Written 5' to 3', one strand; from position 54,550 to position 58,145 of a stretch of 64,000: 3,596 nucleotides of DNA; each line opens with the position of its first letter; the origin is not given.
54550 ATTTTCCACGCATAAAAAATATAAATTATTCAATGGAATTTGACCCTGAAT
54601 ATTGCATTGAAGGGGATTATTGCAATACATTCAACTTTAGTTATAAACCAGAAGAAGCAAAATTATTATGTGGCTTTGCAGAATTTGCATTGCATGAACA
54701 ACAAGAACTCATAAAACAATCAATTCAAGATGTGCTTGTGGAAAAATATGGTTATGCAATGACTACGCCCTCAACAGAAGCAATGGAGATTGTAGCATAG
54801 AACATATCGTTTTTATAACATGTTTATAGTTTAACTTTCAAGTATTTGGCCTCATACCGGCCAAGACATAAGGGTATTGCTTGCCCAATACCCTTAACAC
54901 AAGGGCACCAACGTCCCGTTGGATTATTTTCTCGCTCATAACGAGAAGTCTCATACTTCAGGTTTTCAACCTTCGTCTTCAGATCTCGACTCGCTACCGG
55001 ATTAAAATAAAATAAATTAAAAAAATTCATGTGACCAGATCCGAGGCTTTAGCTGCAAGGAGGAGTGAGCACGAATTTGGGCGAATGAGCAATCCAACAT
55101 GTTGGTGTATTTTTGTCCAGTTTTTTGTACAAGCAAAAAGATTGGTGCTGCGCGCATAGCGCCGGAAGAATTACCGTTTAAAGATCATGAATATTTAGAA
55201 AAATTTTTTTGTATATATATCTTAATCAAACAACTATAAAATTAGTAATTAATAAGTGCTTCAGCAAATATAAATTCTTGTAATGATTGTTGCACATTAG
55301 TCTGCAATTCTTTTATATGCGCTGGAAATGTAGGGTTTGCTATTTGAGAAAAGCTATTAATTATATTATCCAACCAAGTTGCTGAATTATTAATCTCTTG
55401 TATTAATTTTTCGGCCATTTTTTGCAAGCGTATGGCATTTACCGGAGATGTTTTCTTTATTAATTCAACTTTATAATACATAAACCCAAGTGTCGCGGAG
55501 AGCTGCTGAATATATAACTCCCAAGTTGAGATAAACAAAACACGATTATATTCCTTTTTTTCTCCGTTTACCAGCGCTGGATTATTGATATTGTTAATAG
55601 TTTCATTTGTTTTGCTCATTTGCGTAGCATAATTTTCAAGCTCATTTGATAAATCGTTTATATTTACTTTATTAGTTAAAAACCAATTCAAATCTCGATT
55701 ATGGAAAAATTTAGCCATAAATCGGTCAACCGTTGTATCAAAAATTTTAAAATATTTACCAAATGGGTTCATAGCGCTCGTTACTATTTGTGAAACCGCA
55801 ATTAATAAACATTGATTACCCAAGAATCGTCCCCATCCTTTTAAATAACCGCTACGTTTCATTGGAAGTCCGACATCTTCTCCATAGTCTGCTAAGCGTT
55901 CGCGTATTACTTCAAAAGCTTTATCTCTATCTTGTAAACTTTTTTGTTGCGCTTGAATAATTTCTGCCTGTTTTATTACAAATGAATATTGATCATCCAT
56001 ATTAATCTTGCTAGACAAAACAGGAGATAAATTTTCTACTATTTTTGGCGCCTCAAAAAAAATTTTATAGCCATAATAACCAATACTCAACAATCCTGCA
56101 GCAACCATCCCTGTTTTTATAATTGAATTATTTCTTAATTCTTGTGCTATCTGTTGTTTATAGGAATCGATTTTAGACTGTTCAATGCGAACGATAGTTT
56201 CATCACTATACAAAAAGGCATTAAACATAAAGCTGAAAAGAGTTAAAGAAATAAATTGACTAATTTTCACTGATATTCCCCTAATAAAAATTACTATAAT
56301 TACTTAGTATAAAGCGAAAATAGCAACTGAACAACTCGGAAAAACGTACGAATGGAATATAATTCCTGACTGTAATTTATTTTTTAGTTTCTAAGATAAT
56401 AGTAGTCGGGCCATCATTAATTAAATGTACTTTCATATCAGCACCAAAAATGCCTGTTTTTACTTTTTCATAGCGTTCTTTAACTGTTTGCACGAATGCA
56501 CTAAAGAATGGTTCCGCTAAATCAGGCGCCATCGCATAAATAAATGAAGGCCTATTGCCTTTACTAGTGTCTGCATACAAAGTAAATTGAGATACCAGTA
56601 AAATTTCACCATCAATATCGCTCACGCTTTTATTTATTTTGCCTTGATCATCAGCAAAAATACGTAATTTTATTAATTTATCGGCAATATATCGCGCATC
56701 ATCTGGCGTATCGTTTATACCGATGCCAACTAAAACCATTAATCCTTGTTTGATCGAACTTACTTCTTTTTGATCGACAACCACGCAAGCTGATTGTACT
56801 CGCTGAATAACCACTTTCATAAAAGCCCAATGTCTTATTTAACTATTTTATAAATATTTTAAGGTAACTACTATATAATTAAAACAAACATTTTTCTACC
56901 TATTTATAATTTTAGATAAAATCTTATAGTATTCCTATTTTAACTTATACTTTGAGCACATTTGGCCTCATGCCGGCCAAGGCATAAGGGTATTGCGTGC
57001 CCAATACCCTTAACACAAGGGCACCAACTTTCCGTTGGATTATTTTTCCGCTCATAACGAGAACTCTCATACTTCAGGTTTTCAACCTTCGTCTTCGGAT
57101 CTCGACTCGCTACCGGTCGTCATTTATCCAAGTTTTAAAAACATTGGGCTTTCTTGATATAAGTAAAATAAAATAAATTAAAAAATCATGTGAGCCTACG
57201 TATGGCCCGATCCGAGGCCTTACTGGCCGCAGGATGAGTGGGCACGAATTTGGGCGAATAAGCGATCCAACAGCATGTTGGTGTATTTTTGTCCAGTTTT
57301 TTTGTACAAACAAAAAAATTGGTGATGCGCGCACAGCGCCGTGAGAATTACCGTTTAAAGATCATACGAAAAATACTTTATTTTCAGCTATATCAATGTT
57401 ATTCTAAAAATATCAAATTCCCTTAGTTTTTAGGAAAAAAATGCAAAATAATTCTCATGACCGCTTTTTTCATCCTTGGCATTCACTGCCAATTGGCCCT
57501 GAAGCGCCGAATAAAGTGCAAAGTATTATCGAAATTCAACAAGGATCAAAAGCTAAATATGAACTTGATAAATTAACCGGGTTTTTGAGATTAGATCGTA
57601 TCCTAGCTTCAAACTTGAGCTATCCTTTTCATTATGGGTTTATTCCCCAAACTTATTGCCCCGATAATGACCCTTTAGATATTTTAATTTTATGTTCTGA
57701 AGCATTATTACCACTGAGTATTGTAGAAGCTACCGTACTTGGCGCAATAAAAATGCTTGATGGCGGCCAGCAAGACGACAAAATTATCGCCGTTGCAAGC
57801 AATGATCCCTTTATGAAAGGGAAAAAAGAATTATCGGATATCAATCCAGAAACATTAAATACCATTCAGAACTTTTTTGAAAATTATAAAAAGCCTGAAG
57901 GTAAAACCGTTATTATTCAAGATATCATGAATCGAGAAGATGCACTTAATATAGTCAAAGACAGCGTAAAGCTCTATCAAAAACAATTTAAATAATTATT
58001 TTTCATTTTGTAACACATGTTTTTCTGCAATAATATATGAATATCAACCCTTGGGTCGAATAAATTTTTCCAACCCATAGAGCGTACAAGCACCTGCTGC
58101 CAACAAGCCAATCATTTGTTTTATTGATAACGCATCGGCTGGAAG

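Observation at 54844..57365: Twin GC-rich, hairpin-dense 350-400 nt elements bracketing the hypothetical-dtd segment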

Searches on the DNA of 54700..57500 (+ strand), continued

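Call 83: search_with_rna_model(model_id=R1, sources=[L001, L002, L003, L004, L005, L006, L007, L008, L009, L010, L011, L012, L013, L014, L015, L016, L017, L018, L019, L020, L021, L022, L023, L024, L025, L026, L027, L028, L029, L030, L031, L032, L033, L034, L035, L036, L037, L038, L039, L040, L041, L042, L043, L044, L045, L046, L047, L048, L049, L050, L051, L052, L053, L054, L055, L056, L057, L058, L059, L060, L061, L062, L063, L064, L065, L066, L067, L068, L069, L070, L071, L072, L073, L074, L075, L076, L077, L078, L079, L080, L081, L082, L083], max_evalue=1, show_alignments=3)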
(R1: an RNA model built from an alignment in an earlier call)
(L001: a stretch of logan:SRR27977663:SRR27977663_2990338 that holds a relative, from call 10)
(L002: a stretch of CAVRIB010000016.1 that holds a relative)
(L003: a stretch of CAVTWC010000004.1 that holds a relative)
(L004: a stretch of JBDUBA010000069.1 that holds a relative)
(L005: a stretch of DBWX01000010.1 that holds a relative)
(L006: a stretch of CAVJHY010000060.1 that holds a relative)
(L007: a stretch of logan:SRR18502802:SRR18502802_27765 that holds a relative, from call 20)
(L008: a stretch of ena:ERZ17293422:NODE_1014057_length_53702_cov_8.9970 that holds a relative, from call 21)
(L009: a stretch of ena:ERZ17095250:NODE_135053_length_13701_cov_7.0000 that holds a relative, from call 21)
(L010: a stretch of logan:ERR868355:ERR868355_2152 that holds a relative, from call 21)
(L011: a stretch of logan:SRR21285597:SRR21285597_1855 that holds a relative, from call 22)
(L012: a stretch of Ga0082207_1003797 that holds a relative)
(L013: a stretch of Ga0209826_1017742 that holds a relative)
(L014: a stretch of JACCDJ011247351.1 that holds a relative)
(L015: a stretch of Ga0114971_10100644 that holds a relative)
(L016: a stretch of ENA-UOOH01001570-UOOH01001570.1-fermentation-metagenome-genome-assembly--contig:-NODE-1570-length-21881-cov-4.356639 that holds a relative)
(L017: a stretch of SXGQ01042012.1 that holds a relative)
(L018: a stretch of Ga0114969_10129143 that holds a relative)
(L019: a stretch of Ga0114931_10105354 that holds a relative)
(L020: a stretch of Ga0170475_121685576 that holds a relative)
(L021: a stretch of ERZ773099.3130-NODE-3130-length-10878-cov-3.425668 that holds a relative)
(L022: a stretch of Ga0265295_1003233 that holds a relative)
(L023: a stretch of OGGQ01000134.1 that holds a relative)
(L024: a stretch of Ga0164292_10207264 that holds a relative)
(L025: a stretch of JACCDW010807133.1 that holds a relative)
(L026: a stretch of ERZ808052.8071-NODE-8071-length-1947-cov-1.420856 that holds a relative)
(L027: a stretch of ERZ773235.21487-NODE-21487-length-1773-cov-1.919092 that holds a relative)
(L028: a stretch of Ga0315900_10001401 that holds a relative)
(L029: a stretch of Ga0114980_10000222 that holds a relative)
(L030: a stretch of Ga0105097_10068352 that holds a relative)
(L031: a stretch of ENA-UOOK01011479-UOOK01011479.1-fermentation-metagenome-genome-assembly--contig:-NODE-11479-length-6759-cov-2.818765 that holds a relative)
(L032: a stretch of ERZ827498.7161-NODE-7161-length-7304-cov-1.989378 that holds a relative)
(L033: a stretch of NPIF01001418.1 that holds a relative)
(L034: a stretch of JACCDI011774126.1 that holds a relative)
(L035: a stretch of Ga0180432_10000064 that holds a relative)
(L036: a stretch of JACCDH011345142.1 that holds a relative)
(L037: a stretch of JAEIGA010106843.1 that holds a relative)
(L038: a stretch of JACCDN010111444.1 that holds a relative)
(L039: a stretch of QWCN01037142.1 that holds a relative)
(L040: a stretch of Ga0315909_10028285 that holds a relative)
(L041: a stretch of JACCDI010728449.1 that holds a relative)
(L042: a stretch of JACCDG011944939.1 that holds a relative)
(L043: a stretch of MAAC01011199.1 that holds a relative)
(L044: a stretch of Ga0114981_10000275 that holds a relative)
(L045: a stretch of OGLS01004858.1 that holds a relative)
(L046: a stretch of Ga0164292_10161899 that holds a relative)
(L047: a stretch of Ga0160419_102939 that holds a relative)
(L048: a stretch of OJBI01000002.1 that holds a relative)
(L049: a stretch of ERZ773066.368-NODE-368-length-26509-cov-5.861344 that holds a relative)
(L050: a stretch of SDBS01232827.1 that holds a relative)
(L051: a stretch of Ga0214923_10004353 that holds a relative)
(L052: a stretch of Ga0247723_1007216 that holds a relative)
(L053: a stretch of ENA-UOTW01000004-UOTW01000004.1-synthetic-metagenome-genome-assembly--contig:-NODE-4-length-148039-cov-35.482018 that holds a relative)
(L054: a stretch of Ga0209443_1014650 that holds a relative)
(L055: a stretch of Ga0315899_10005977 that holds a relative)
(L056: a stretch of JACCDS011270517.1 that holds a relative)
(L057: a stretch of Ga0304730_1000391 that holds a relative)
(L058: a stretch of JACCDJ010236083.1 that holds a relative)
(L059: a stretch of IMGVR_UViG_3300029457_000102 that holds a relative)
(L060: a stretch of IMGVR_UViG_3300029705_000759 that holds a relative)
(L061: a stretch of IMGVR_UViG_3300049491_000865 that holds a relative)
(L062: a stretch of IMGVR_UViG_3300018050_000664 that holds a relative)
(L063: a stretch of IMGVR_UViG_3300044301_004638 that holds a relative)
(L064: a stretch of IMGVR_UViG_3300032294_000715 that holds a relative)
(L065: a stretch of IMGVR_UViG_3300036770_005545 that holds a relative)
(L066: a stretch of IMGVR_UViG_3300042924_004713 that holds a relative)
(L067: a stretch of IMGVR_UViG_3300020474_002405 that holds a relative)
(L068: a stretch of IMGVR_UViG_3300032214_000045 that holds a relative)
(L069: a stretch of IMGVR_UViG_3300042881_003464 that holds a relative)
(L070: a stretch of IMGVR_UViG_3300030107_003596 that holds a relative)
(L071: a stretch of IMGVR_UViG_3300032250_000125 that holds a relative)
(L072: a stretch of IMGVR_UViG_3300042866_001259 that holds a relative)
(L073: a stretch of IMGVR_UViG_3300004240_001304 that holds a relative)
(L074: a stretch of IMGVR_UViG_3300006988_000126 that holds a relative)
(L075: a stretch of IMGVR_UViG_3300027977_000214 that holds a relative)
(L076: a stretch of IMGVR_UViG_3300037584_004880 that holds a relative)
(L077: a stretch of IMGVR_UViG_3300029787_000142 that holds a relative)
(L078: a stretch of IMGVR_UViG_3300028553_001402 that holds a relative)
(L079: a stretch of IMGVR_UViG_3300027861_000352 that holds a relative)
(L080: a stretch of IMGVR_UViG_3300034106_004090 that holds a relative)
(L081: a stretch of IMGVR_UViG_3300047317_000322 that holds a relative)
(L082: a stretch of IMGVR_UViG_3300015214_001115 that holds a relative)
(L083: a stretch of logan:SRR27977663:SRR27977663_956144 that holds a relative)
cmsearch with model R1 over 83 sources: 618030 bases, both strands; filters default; matches with E-value up to 1: 18.
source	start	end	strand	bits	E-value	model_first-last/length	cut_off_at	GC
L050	1187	1297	+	105.5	7.9e-29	1-107/107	no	0.49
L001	1803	1881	-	80.4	5.1e-21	28-107/107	5'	0.41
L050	909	1010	-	39.2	3.4e-08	1-107/107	no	0.47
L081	3483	3544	-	20.6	0.021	1-107/107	no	0.48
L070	5190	5272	+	19.9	0.035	1-107/107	no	0.51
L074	4701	4783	+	19.9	0.035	1-107/107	no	0.51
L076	4976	5072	-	19.2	0.059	1-107/107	no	0.34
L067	1758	1831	-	18.7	0.082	1-107/107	no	0.41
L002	1215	1316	-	18.3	0.11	1-107/107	no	0.6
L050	1304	1386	+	17.3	0.22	1-107/107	no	0.41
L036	807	909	-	17.3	0.23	1-107/107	no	0.32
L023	11890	11984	-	17.1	0.26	1-107/107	no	0.26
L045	4042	4113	-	17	0.27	1-107/107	no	0.35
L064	1071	1154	+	16.4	0.43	9-86/107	no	0.56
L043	11148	11252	+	16.3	0.45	1-107/107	no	0.25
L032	143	214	+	16.3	0.45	1-107/107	no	0.36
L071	1365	1477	+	15.7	0.68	1-107/107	no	0.56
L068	2042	2154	+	15.2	0.98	1-107/107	no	0.57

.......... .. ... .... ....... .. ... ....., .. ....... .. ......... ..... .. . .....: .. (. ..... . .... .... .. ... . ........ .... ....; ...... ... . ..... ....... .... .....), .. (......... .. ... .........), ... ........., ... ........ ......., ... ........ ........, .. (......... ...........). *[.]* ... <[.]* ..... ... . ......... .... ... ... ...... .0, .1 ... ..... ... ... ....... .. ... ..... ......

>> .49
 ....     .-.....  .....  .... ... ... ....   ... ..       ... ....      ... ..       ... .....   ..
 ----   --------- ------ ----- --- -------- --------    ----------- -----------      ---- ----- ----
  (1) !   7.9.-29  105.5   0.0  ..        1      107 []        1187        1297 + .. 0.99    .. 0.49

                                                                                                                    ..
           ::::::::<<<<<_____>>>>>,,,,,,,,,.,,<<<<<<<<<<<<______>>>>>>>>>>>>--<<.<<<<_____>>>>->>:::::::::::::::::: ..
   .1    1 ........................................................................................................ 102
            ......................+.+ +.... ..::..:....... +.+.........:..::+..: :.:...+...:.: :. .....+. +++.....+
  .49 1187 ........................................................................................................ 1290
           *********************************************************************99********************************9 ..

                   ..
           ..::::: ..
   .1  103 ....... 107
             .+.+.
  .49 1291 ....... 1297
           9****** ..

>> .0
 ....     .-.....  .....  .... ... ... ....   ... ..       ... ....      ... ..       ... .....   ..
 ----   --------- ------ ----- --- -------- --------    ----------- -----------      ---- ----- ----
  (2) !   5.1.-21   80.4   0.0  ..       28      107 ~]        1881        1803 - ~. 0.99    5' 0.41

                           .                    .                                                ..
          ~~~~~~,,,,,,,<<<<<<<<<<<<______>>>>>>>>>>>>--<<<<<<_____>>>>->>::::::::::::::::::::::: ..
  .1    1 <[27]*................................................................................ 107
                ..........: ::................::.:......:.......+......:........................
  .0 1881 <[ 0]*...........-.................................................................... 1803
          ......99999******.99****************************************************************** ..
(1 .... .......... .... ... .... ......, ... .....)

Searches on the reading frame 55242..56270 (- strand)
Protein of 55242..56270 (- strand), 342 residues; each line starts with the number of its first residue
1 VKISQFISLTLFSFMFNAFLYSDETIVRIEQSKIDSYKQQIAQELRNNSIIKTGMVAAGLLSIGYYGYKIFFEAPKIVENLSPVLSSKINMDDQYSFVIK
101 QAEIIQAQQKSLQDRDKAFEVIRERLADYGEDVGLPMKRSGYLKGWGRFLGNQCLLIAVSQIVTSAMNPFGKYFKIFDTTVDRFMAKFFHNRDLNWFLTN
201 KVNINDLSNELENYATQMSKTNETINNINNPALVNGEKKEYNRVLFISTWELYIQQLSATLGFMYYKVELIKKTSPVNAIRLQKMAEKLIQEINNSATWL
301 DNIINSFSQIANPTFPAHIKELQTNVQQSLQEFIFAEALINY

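Call 46: search_protein_families(library=pfam, proteins=[window:55242-56270:-], max_evalue=0.01)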
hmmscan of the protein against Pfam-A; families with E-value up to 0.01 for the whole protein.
window:55242-56270:- (342 aa): 0 families

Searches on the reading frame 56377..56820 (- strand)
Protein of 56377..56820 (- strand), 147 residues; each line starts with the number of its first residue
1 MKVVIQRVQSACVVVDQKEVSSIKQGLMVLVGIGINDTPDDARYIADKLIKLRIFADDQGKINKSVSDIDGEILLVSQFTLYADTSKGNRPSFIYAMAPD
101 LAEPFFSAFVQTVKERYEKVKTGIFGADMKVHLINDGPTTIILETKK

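Call 10: find_encoding_contigs(protein=window:56377-56820:-, flank=10000, max_places=10)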
Protein window:56377-56820:- (147 aa): 1 contig read that carries it; 1 place shown.
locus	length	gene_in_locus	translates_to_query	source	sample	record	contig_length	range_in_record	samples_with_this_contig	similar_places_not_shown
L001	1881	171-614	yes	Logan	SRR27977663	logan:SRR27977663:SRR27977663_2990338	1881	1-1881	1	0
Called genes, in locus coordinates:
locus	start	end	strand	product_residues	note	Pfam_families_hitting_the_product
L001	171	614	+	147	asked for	PF02580:Tyr_Deacylase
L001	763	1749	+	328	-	-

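Call 17: find_homologous_proteins(query=window:56377-56820:-, max_evalue=1e-20)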
Query window:56377-56820:- (147 aa): 7954 proteins with E <= 1e-20 among 8000 candidates; the best 120 are listed.
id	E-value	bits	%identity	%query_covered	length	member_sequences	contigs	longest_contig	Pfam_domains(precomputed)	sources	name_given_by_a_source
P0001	3.1e-88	311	100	100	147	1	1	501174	PF02580.22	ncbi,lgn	ncbi:MAG: D-aminoacyl-tRNA deacylase [Candidatus Babeliales bacterium]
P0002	2.0e-55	205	67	99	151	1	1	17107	PF02580.22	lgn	-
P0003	7.0e-55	203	64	99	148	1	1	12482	PF02580.22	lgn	-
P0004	9.3e-53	196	64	99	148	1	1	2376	PF02580.22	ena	-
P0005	7.3e-52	193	62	99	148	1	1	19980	PF02580.22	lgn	-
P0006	1.1e-51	193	64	99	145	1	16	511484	PF02580.22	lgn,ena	-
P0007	1.4e-50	189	65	99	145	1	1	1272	PF02580.22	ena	-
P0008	4.4e-50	187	60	99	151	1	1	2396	PF02580.22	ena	-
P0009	3.0e-49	185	63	98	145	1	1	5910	PF02580.22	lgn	-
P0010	2.9e-48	181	61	100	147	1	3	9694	PF02580.22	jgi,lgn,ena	-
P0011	2.2e-47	179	62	97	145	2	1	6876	PF02580.22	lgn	-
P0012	4.5e-47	178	60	99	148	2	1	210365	PF02580.22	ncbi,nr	ncbi:MAG: D-aminoacyl-tRNA deacylase [Clostridium sp.]|nr:D-aminoacyl-tRNA deacylase [Clostridium sp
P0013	6.1e-47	177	60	98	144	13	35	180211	PF02580.22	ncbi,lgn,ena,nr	ncbi:MAG: D-aminoacyl-tRNA deacylase [Ruminococcus sp.]|nr:D-aminoacyl-tRNA deacylase [Oscillospirac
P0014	7.0e-47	177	56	100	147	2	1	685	PF02580.22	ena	-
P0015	8.3e-47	177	62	98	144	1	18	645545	PF02580.22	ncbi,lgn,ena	-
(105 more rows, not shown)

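Call 20: find_encoding_contigs(protein=P0002, flank=10000, max_places=3)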
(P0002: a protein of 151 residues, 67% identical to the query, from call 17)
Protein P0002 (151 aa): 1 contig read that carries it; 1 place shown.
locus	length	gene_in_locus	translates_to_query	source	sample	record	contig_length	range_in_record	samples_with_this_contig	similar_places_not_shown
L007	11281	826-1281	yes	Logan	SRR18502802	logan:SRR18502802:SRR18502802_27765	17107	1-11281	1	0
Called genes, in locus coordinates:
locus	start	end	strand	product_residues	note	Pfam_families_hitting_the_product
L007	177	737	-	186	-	PF00719:Pyrophosphatase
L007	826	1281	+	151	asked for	PF02580:Tyr_Deacylase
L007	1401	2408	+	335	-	-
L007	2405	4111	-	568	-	PF01735:PLA2_B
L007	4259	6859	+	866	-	PF01624:MutS_I, PF05192:MutS_III, PF05190:MutS_IV, PF00488:MutS_V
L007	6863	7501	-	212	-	-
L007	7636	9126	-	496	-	PF08637:NCA2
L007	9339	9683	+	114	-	PF00829:Ribosomal_L21p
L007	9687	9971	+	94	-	-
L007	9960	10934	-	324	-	PF00892:EamA (weak)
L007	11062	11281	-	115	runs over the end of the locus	-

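Call 21: find_encoding_contigs(protein=P0006, flank=10000, max_places=3)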
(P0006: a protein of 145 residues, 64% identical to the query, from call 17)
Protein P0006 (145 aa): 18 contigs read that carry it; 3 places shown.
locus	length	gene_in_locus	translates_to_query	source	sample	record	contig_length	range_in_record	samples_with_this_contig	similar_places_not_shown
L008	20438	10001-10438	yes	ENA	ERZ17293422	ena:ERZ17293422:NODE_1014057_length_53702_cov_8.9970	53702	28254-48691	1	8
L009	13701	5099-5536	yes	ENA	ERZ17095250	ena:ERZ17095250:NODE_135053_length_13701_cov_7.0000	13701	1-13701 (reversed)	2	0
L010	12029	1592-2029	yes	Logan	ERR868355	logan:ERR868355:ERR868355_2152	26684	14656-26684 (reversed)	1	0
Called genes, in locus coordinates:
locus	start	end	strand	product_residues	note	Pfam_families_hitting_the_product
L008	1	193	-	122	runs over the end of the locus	PF01050:MannoseP_isomer, PF07883:Cupin_2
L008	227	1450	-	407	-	-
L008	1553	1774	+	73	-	-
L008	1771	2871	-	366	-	PF01098:FTSW_RODA_SPOVE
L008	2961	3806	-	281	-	PF03477:ATP-cone (weak), PF04471:Mrr_cat (weak), PF22357:AF1548-like_C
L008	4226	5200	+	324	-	PF00560:LRR_1 (faint), PF12799:LRR_4 (faint), PF13855:LRR_8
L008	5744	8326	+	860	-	PF02463:SMC_N (faint), PF03193:RsgA_GTPase (faint), PF13175:AAA_15 (faint), PF13191:AAA_16 (faint), PF13476:AAA_23 (faint), PF13481:AAA_25 (faint), PF17760:UvrA_inter, PF00005:ABC_tran, +3 more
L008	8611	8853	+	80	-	-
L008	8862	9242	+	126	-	PF02661:Fic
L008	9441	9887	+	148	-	-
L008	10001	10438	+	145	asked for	PF02580:Tyr_Deacylase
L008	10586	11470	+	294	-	-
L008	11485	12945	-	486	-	PF04244:DPRP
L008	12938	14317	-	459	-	PF00875:DNA_photolyase, PF03441:FAD_binding_7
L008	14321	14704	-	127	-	-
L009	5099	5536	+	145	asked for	PF02580:Tyr_Deacylase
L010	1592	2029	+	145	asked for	PF02580:Tyr_Deacylase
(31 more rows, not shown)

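Call 22: find_encoding_contigs(protein=P0003, flank=10000, max_places=3)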
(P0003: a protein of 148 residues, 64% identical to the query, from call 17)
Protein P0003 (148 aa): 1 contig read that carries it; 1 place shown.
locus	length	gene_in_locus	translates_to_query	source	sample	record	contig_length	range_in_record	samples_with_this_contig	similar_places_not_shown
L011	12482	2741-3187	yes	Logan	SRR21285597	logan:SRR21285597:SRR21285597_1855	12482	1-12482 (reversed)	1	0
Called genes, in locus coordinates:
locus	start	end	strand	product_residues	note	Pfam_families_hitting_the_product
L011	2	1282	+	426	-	?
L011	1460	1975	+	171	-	-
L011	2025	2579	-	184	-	PF00719:Pyrophosphatase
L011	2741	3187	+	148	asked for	PF02580:Tyr_Deacylase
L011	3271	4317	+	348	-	-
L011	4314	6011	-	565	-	PF01735:PLA2_B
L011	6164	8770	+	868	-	PF01624:MutS_I, PF05192:MutS_III, PF05190:MutS_IV, PF00488:MutS_V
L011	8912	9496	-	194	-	-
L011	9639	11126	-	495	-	PF08637:NCA2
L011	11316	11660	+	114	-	PF00829:Ribosomal_L21p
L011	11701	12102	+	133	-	-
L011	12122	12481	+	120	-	?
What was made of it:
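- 55242..56820 (-): The bracketed segment: the 342-aa hypothetical gene and dtd. It is ancestral at this place and is not cargo. The same gene order is found in L007 and L011 (calls 20, 22).
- Both sites are empty in relatives, so this is not a conserved gene (calls 20, 22).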

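Call 46: search_protein_families(library=pfam, proteins=[window:56377-56820:-], max_evalue=0.01)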
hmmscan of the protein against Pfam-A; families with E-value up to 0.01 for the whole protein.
window:56377-56820:- (147 aa): 1 family
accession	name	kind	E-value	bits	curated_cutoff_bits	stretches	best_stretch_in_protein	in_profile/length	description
PF02580.21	Tyr_Deacylase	-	2.2e-59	200.4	25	1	2-144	1-144/144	D-Tyr-tRNA(Tyr) deacylase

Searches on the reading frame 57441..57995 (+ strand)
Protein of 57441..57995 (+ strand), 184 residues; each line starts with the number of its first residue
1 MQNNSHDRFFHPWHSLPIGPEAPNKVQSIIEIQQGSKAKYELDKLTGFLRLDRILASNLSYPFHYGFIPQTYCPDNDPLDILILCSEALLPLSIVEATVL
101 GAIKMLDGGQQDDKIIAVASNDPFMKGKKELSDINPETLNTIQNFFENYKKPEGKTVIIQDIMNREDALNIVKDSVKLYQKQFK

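Call 46: search_protein_families(library=pfam, proteins=[window:57441-57995:+], max_evalue=0.01)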
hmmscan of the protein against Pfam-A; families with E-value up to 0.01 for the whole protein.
window:57441-57995:+ (184 aa): 1 family
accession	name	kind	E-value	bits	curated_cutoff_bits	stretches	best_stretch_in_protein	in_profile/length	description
PF00719.24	Pyrophosphatase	-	1.4e-51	174.7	23.5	1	29-180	2-153/153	Inorganic pyrophosphatase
